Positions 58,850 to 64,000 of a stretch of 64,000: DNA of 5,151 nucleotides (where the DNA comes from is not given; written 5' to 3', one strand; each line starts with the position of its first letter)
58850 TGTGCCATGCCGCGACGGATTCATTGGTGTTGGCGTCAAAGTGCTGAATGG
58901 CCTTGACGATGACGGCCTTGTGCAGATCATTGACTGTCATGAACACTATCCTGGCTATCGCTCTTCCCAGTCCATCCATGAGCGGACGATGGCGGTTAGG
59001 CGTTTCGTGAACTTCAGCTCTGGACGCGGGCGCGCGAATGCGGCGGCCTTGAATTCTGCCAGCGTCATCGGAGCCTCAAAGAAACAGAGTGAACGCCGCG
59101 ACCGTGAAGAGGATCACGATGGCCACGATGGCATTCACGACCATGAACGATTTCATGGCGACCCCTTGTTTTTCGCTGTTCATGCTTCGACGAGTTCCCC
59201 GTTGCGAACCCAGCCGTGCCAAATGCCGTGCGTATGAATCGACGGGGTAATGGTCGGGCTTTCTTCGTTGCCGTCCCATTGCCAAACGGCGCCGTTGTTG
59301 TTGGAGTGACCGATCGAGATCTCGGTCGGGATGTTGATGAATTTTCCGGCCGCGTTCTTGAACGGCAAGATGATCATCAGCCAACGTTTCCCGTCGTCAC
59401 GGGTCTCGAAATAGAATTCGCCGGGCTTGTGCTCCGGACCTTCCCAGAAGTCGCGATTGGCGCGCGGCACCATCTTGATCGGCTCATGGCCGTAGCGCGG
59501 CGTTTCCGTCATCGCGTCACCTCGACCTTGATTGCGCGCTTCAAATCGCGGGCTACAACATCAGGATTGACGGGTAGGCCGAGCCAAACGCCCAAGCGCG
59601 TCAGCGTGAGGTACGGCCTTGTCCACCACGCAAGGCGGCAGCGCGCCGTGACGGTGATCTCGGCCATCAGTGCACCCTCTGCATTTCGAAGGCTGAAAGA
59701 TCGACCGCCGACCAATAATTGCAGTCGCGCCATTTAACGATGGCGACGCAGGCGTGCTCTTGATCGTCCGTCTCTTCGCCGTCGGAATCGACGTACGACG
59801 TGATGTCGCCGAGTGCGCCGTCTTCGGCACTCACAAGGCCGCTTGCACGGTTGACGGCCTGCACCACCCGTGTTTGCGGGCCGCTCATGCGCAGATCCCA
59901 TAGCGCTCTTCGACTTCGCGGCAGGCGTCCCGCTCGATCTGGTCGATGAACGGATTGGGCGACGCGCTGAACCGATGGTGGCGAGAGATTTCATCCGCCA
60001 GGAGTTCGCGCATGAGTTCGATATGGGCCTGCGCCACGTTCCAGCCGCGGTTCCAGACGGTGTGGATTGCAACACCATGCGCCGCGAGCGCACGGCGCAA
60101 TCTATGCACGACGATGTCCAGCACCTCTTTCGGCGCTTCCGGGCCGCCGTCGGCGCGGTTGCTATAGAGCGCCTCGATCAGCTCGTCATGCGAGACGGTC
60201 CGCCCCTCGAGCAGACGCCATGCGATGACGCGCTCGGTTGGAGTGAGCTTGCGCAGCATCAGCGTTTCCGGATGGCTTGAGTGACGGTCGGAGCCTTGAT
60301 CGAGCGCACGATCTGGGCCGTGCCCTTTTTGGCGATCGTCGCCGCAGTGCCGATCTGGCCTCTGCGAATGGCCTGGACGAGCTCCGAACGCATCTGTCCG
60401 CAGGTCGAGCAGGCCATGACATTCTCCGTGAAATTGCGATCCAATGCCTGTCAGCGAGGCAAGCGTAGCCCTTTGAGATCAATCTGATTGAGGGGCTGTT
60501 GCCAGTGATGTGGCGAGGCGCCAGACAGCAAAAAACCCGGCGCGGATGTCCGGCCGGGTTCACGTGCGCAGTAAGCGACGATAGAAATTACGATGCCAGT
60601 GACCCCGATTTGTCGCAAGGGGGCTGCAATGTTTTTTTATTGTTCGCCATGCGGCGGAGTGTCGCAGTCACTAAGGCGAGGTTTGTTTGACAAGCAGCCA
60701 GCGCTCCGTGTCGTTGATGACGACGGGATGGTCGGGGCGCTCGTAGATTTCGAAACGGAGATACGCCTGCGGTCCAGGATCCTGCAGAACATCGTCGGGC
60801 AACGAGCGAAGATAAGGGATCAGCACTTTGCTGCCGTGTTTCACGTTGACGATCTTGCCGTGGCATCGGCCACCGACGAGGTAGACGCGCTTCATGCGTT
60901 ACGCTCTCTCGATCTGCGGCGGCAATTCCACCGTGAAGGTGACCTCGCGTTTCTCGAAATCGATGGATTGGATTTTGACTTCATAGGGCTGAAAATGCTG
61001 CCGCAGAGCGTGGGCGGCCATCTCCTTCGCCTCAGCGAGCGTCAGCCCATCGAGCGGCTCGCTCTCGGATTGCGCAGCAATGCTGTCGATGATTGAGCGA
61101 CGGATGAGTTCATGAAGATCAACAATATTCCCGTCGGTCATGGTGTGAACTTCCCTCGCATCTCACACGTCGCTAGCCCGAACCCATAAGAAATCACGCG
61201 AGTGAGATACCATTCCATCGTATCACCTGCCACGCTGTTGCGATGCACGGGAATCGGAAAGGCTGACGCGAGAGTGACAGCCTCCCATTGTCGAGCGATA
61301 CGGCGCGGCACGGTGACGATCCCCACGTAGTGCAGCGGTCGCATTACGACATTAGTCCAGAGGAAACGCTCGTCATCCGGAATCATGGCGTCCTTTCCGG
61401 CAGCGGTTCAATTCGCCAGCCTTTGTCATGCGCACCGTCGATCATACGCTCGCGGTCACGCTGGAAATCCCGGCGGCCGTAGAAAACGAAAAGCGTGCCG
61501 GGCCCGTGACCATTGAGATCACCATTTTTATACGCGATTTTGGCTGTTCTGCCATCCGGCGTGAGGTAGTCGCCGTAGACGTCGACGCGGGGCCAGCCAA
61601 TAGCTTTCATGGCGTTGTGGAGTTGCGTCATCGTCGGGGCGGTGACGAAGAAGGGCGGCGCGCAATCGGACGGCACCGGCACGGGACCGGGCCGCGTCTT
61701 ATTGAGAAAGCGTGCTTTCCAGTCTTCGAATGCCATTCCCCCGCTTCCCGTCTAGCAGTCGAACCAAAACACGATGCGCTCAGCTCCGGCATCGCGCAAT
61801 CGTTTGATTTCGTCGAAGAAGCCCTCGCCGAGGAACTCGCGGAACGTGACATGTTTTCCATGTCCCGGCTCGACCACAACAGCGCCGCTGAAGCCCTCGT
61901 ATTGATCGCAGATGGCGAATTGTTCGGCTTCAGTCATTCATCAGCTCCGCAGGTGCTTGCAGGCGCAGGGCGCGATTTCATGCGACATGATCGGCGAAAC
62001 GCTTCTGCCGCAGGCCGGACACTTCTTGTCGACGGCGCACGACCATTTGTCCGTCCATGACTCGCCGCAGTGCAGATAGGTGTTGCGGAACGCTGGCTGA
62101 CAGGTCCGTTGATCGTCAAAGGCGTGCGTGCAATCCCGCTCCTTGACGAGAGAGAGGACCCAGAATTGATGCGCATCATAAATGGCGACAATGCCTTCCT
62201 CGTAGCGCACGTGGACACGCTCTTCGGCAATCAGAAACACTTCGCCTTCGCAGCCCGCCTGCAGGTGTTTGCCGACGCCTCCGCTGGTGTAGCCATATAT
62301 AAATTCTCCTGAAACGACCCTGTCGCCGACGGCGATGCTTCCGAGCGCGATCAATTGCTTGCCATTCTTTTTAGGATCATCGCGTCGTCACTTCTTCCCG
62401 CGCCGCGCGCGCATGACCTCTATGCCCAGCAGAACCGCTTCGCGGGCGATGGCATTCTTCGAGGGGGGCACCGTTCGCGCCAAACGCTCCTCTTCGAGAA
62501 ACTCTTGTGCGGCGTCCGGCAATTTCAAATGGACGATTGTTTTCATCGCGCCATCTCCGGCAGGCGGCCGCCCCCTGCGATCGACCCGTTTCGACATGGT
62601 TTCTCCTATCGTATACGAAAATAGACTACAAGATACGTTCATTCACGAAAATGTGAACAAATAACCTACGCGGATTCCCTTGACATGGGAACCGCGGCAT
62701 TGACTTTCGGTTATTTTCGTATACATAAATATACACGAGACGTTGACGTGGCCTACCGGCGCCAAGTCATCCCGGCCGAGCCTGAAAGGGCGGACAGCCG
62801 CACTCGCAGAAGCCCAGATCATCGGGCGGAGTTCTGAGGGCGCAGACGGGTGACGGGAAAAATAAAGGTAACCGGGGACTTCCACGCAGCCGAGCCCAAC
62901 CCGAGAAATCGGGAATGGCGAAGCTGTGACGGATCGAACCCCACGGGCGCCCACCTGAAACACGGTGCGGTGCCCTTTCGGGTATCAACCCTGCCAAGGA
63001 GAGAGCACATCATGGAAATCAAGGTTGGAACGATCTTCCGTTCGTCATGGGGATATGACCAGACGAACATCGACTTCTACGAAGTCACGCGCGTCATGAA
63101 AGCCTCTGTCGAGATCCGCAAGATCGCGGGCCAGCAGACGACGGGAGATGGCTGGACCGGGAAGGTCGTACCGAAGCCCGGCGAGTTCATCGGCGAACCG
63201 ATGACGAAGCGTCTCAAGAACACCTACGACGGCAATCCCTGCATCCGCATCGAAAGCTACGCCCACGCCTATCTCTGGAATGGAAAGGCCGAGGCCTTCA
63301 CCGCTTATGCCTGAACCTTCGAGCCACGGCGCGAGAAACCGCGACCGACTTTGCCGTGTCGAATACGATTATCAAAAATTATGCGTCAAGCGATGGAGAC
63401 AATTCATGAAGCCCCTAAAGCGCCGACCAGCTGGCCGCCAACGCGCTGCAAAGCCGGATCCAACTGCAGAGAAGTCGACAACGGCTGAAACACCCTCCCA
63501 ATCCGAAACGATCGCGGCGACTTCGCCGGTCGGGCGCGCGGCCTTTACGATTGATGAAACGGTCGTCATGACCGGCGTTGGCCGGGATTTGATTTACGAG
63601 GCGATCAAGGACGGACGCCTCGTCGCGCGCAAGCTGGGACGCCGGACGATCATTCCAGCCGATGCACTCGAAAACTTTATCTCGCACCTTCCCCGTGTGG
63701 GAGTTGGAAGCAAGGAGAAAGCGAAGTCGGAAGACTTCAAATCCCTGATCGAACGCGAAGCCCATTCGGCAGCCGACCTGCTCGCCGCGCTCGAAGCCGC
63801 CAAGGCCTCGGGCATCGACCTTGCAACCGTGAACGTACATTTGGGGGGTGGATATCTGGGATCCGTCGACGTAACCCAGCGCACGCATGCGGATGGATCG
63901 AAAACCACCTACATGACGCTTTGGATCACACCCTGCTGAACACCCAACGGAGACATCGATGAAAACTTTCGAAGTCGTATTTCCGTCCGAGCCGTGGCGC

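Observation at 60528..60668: Perfect 95-bp repeat plus terminator (copy 2) at the early/late junction of the 47-kb minus-strand operon: candidate antitermination RNA, late-promoter leader or sRNA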

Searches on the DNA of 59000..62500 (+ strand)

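Call 8: search_dna_similar(query=window:59000-62500:+, collection=phages, mode=near, max_rows=20)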
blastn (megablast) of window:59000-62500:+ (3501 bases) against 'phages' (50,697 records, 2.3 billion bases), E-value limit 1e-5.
No match.

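Call 92: search_rna_families(source=L003, start=1, end=10400, threshold=evalue, max_evalue=1)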
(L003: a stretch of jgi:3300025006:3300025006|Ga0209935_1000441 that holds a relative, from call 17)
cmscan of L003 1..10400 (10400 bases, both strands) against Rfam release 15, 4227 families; matches with E-value up to 1: 4.
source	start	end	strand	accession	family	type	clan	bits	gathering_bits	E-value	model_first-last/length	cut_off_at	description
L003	662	738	+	RF02553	YrlA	Gene; sRNA;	-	34.6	69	0.00014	24-84/114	no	Y RNA-like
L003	9628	9730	+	RF02552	RcsR1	Gene; sRNA;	-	25.7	60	0.08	1-96/96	no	RcsR1 sRNA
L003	5231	5323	-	RF02353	BjrC68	Gene; sRNA;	-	18.9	39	0.39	1-82/82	no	Bradyrhizobiaceae sRNA BjrC68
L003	638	686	+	RF00023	tmRNA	Gene;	CL00001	17.9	47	0.00058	1-374/374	no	transfer-messenger RNA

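Call 93: search_rna_families(source=L003, start=9540, end=9800, threshold=evalue, max_evalue=1, show_alignments=2)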
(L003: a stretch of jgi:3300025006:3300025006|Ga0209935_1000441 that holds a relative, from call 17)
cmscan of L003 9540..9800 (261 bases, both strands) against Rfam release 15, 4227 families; matches with E-value up to 1: 1.
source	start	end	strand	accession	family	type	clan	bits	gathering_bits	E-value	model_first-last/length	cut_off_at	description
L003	9628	9730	+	RF02552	RcsR1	Gene; sRNA;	-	25.7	60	0.002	1-96/96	no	RcsR1 sRNA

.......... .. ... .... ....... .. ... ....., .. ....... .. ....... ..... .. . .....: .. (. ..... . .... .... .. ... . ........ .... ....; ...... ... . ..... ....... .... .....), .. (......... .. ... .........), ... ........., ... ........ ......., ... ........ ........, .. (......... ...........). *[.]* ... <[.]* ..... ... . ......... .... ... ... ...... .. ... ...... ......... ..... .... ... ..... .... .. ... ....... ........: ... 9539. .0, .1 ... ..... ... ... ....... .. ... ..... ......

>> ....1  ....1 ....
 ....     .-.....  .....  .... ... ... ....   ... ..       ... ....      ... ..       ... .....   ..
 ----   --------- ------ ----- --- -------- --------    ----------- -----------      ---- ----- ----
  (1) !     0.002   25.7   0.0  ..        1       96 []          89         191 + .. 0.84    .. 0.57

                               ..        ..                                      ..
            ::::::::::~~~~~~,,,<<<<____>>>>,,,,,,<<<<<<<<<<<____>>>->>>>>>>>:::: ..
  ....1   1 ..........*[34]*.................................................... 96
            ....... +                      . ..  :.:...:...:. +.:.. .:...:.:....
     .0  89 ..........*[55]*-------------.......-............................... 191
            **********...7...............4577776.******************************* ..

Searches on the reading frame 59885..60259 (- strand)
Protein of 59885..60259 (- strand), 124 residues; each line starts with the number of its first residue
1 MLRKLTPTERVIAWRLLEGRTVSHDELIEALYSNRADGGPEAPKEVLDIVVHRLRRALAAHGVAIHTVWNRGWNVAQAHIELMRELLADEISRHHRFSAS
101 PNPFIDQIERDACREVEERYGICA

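Call 11: search_protein_families(library=pfam, proteins=[window:59885-60259:-], max_evalue=0.01)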
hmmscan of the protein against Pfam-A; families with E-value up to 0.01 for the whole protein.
window:59885-60259:- (124 aa): 1 family
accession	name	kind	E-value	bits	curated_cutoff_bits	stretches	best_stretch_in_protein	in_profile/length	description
PF00486.34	Trans_reg_C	-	2.1e-08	34.6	26.2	1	4-73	5-75/77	Transcriptional regulatory protein, C terminal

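Call 12: search_protein_families(library=phrogs, proteins=[window:59885-60259:-], max_evalue=0.001)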
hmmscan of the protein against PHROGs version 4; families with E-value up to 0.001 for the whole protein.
window:59885-60259:- (124 aa): 1 family
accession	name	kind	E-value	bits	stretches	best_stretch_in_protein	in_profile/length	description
phrog_731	-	unknown function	0.00022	21.6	1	4-75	152-224/227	-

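Call 17: find_encoding_contigs(protein=window:59885-60259:-, flank=10000, max_places=10)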
Protein window:59885-60259:- (124 aa): 23 contigs read that carry it; 2 places shown.
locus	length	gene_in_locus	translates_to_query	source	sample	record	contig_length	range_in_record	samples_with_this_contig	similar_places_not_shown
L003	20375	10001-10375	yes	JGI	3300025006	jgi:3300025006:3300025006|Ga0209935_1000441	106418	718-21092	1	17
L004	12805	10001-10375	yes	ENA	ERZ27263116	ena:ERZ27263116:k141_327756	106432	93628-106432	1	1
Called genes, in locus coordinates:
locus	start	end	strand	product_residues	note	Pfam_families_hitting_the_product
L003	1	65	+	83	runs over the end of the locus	-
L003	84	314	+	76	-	-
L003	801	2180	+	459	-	PF05731:TROVE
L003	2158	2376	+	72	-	-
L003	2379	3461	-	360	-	-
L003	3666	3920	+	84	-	-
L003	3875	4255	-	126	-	PF24875:DUF7736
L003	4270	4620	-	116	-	-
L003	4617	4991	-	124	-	-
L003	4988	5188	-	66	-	-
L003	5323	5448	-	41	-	-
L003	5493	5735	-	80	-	-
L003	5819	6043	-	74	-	-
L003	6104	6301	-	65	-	-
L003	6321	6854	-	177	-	PF12728:HTH_17 (weak)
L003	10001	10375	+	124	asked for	PF00486:Trans_reg_C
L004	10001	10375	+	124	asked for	PF00486:Trans_reg_C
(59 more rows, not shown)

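Call 33: find_homologous_proteins(query=window:59885-60259:-, max_evalue=0.00001)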
Query window:59885-60259:- (124 aa): 6 proteins with E <= 0.00001 among 58 candidates.
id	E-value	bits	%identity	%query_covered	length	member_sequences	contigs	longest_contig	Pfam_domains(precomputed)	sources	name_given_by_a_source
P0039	4.7e-76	270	99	100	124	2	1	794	PF00486.35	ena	-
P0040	2.4e-46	174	66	98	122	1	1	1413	PF00486.35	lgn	-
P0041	1.2e-32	130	57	98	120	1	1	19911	-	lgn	-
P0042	2.7e-19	87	53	75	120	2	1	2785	-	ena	-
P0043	2.9e-17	80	95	34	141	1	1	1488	PF08666.18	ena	-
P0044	3.1e-15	74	45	80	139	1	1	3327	-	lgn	-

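Call 34: find_encoding_contigs(protein=P0041, flank=4000, max_places=2)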
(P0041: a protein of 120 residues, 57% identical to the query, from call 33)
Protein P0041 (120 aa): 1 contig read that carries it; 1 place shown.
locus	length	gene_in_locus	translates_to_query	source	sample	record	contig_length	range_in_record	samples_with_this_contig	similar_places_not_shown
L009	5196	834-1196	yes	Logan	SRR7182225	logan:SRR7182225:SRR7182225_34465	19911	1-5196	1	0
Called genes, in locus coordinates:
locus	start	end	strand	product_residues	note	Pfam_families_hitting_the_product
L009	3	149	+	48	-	?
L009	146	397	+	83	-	-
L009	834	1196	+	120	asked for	-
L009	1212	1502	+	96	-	-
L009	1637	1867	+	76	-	-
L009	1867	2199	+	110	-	PF20137:BubE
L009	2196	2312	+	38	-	-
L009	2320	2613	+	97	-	-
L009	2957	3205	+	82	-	-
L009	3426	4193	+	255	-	PF03592:Terminase_2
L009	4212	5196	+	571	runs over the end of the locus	-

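Call 35: find_encoding_contigs(protein=P0040, flank=2000, max_places=2)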
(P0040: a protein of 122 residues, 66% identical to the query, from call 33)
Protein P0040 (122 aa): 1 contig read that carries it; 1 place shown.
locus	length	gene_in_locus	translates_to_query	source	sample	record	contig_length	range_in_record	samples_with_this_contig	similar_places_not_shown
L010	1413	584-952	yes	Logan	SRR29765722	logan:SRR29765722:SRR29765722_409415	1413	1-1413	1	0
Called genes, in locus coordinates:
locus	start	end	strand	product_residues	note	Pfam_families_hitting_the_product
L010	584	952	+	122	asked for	PF00486:Trans_reg_C (weak)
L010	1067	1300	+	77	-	-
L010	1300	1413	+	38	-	?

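Call 61: find_encoding_contigs(protein=P0042, flank=2500, max_places=1)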
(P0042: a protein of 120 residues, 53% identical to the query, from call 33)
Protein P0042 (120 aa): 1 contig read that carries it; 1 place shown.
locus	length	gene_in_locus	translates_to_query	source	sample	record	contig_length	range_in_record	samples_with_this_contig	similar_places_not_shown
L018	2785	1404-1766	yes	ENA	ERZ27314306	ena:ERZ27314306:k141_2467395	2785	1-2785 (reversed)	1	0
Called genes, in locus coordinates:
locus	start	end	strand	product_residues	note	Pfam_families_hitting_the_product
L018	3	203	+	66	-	?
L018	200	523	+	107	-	-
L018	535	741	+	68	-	-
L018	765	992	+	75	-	-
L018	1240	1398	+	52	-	-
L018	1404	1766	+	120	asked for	-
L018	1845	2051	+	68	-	-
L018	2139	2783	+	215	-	?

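Call 62: find_encoding_contigs(protein=P0044, flank=2500, max_places=1)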
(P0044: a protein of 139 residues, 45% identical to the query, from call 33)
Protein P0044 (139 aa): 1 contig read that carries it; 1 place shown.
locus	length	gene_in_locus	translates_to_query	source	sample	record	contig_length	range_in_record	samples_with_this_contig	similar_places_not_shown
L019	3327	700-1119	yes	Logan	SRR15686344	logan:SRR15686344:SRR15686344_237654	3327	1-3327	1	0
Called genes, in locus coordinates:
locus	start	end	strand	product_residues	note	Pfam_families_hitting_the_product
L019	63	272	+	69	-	-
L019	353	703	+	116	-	-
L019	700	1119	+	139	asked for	-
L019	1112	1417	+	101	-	-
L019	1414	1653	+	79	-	-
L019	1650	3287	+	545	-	-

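Call 71: search_solved_structures(query=window:59885-60259:-, max_evalue=1)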
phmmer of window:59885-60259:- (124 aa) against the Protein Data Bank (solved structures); distinct sequences matched with E-value up to 1: 3.
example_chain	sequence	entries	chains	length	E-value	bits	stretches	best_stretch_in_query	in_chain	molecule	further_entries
5rw2_A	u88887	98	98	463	0.17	14.9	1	6-71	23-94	Phosphatidylinositol 3,4,5-trisphosphate 5-phosphatase 1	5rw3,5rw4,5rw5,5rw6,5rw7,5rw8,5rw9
9zd6_A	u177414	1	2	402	0.31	14.1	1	12-81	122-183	Cytoplasmic protein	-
6dlg_A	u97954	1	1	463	0.49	13.5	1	6-71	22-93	Phosphatidylinositol 3,4,5-trisphosphate 5-phosphatase 1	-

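Call 82: predict_structure(alignment_id=A7)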
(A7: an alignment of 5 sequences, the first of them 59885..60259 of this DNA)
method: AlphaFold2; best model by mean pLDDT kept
length: 124 residues; sequences in the alignment: 5
mean_pLDDT: 79.9   pTM: 0.70
mean pLDDT of the five models: 79.9, 79.8, 78.1, 77.5, 73.7
residues with pLDDT >= 90: 45; 70-90: 49; 50-70: 20; < 50: 10
segments of 3 or more residues with pLDDT < 50: 96-103
pLDDT, mean of each block of 10 residues (from residue 1): 82 91 91 76 87 91 90 92 90 58 54 67 53
secondary structure, 60 per line:
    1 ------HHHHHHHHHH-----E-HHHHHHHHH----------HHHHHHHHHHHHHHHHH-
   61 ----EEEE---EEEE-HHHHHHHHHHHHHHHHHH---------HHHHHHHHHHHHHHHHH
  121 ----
elements in order: H7-16 H24-32 H43-59 E65-68 E72-75 H77-94 H104-120

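Call 86: fold_search(model_id=the predicted structure, library=pdb)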
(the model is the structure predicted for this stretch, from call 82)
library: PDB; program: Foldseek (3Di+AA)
matches with E <= 10: 296; with E <= 0.001: 0
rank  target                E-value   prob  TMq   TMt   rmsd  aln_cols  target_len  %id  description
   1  4ixa_A                2.6e-02  1.00  0.47  0.56   2.5        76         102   24  Structure of DNA-binding domain of the response regulator SaeR from Staphylococcus epidermidis (released 2014-01-29)
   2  4ixa_B                5.7e-02  1.00  0.44  0.57   2.6        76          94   24  Structure of DNA-binding domain of the response regulator SaeR from Staphylococcus epidermidis (released 2014-01-29)
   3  4u88_A                8.2e-02  1.00  0.41  0.54   4.3        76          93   22  Structure of the DNA-Binding Domain of the Response Regulator SaeR from Staphylococcus aureus (released 2015-08-12)
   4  4qwq_A                9.2e-02  0.99  0.42  0.53   3.5        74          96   23  Crystal structure of the DNA-binding domain of the response regulator SaeR from Staphylococcus aureus (released 2015-08-19)
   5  6pcp_B                9.2e-02  0.77  0.40  0.37  11.2       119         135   18  Mechanism for regulation of DNA binding of Bordetella bronchiseptica BpsR by 6-hydroxynicotinic acid (released 2019-11-06)
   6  8b4d_C                1.1e-01  1.00  0.48  0.55   2.2        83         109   19  ToxR bacterial transcriptional regulator bound to 40 bp toxT promoter DNA (released 2023-08-09)
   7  1gxp_E                1.4e-01  0.97  0.43  0.51   2.8        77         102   22  PhoB effector domain in complex with pho box DNA. (released 2002-04-29)
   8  4u88_B                1.7e-01  0.99  0.46  0.56   2.9        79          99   23  Structure of the DNA-Binding Domain of the Response Regulator SaeR from Staphylococcus aureus (released 2015-08-12)
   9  8b4b_W                1.8e-01  0.98  0.45  0.50   3.7        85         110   20  ToxR bacterial transcriptional regulator bound to 19 bp ompU promoter DNA (released 2023-08-09)
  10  22oz_B                1.8e-01  0.57  0.37  0.30   9.1       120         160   18  Structural insights into HpaR-mediated recognition of hrpX and hrpG in Xanthomonas campestris pv. campestris (released 2026-03-11)
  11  3eco_A                2.4e-01  0.63  0.41  0.38  12.2       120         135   11  Crystal structure of MepR, a transcription regulator of the Staphylococcus aureus multidrug efflux pump MepA (released 2009-02-10)
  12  3fm5_B                2.4e-01  0.63  0.42  0.38   9.7       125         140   14  X-ray crystal structure of transcriptional regulator (MarR family) from Rhodococcus sp. RHA1 (released 2009-02-03)
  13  1s3j_B                2.5e-01  0.60  0.38  0.35  11.3       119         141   13  X-ray crystal structure of YusO protein from Bacillus subtilis (released 2004-04-13)
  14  2ewn_B                2.8e-01  0.91  0.34  0.15   5.2        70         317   20  Ecoli Biotin Repressor with co-repressor analog (released 2006-02-21)
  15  2h09                  2.8e-01  0.21  0.28  0.28  10.3       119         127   18  Crystal structure of diphtheria toxin repressor like protein from E. coli (released 2007-05-15)
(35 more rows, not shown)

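Call 103: find_related_loci(query=A7, collection=viral_contigs, flank=1500)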
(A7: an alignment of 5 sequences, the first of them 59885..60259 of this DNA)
Query A7 (124 aa) in viral_contigs; peptide patterns used: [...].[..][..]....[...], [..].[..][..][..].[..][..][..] (x = any residue, [..] = any of these).
37 stretches matched a pattern, but none encodes a relative of the query by tblastn (E <= 1e-3).

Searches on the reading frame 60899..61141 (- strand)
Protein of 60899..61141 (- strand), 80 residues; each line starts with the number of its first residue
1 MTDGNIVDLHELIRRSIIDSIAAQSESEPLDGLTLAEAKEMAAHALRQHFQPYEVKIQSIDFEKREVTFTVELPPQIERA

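Call 11: search_protein_families(library=pfam, proteins=[window:60899-61141:-], max_evalue=0.01)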
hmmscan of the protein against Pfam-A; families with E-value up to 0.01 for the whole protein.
window:60899-61141:- (80 aa): 0 families

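Call 12: search_protein_families(library=phrogs, proteins=[window:60899-61141:-], max_evalue=0.001)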
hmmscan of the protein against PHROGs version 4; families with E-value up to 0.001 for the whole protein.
window:60899-61141:- (80 aa): 0 families

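Call 45: search_protein_families(library=pfam, proteins=[window:60899-61141:-], max_evalue=0.1)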
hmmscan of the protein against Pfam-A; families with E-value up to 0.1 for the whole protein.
window:60899-61141:- (80 aa): 1 family
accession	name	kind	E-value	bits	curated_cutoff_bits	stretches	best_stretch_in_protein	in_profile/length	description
PF12046.13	CCB1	-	0.078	12.8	25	1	9-71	17-72/168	Cofactor assembly of complex C subunit B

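Call 70: search_protein_families(library=phrogs, proteins=[window:60899-61141:-], max_evalue=0.05)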
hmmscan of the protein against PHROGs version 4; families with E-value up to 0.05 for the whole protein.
window:60899-61141:- (80 aa): 0 families

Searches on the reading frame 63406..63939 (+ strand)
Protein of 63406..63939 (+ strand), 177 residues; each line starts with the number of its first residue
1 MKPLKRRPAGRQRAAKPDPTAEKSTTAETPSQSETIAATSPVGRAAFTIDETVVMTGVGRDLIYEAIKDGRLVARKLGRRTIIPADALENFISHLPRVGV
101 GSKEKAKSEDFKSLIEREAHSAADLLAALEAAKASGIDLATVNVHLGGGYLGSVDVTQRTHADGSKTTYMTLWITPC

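Call 46: search_protein_families(library=pfam, proteins=[window:63406-63939:+], max_evalue=0.01)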
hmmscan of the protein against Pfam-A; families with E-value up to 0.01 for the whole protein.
window:63406-63939:+ (177 aa): 1 family
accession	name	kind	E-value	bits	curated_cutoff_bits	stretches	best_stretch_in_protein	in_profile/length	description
PF12728.13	HTH_17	-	1.4e-07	32.1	27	1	47-92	2-47/51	Helix-turn-helix domain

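Call 70: search_protein_families(library=phrogs, proteins=[window:63406-63939:+], max_evalue=0.05)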
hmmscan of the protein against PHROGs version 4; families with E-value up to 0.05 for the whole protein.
window:63406-63939:+ (177 aa): 2 families
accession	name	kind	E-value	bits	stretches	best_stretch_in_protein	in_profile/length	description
phrog_66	-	integration and excision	0.00013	22.8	1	26-114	73-161/412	excisionase and transcriptional regulator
phrog_7338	-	unknown function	0.0022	19.2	1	44-92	28-77/87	-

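Call 72: search_solved_structures(query=window:63406-63939:+, max_evalue=1)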
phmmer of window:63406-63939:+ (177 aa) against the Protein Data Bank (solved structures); distinct sequences matched with E-value up to 1: 2.
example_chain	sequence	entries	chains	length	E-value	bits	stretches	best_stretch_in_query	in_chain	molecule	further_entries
3mq9_A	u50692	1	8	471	0.62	13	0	26-136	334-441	Bone marrow stromal antigen 2 fused to Maltose-binding periplasmic protein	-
6kjk_A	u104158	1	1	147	0.98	12.4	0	92-147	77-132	N-terminal domain of PorA (28-171)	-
